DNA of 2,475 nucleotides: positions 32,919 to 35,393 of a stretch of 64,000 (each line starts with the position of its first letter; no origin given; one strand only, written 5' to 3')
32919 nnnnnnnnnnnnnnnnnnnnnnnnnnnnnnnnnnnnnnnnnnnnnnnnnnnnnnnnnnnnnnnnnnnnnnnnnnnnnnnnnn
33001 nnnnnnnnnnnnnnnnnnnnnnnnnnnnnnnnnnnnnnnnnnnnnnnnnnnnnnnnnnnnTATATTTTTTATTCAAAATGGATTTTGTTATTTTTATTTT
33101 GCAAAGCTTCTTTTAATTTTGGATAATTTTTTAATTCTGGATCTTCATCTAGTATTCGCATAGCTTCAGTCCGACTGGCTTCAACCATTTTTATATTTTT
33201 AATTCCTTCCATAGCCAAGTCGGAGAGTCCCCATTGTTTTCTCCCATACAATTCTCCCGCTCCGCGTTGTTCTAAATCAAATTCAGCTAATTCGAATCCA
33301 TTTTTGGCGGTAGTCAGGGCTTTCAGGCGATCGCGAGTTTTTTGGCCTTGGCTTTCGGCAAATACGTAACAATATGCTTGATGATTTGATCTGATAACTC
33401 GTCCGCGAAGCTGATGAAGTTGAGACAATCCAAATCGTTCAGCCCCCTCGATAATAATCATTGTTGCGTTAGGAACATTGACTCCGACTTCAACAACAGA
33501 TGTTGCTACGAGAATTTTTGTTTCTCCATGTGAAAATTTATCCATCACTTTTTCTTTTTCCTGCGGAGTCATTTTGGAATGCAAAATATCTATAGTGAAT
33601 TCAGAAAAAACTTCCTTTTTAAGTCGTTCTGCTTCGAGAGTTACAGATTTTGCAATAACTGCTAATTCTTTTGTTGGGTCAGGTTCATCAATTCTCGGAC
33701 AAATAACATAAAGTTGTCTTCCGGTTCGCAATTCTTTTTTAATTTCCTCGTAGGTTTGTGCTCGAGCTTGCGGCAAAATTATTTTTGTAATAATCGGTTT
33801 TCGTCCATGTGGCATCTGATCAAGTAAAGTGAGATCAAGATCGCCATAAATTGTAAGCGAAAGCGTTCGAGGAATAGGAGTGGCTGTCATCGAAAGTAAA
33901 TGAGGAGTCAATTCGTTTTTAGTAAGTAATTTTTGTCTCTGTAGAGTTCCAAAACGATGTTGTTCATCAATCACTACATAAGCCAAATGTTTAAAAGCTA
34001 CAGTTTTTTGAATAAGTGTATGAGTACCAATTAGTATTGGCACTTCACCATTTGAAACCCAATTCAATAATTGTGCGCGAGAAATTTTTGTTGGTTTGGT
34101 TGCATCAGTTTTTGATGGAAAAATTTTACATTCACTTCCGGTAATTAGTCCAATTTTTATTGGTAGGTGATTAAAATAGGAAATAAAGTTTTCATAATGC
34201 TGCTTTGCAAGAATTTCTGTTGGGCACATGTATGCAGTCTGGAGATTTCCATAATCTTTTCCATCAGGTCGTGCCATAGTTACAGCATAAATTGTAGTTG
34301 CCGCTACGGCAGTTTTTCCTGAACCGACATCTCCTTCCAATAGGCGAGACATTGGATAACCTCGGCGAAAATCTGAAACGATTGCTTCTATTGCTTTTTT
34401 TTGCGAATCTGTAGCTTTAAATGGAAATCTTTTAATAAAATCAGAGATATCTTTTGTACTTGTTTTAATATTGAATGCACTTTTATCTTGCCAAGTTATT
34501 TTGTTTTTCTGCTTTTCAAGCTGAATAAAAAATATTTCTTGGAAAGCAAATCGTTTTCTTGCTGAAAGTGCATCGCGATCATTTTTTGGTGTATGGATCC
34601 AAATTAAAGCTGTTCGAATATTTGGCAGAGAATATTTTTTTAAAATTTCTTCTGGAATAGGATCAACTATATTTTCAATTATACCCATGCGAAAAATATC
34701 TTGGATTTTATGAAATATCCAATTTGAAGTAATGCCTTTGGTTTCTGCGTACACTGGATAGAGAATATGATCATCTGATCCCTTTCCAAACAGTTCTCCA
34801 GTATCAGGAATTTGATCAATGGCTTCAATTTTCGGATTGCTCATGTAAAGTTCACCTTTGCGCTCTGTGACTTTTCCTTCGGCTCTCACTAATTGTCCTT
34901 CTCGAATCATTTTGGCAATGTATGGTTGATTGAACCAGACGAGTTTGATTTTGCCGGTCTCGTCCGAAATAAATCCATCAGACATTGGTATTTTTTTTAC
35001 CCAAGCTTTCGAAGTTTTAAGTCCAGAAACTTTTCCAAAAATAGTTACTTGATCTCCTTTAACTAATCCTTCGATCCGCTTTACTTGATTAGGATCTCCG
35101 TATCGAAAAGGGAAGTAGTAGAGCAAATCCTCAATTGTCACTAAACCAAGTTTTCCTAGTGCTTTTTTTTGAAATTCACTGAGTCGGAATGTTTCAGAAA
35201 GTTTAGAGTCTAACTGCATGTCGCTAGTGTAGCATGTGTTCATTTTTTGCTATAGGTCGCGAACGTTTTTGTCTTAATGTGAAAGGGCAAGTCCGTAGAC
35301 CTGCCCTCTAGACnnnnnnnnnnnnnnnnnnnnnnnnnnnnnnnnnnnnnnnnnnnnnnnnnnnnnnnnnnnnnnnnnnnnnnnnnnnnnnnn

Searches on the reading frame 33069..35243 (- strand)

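Call 62: search_protein_families(library=pfam, proteins=[window:33069-35243:-], max_evalue=0.0001)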
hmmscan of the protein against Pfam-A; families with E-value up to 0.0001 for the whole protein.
window:33069-35243:- (724 aa): 7 families
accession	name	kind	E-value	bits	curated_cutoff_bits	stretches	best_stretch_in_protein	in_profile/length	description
PF00270.35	DEAD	-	5.7e-22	78.7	26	1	278-460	1-163/167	DEAD/DEAH box helicase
PF17191.10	RecG_wedge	-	9.6e-21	74.5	23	1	23-176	10-151/162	RecG wedge domain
PF00271.37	Helicase_C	-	7e-20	71.8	23.5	1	506-619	13-109/110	Helicase conserved C-terminal domain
PF04851.21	ResIII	-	6.5e-13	49.3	22.5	1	276-456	3-162/164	Type III restriction enzyme, res subunit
PF01336.31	tRNA_anti-codon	-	8.6e-13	48.5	27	1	66-140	1-73/75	OB-fold nucleic acid binding domain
PF19833.4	RecG_dom3_C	-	4.7e-08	33.4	26.8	1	648-706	3-63/87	ATP-dependent DNA helicase RecG, domain 3, C-terminal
PF22590.2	Cas3-like_C_2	-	3.5e-05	24.4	27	1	538-620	19-105/106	CRISPR-associated nuclease/helicase Cas3, C-terminal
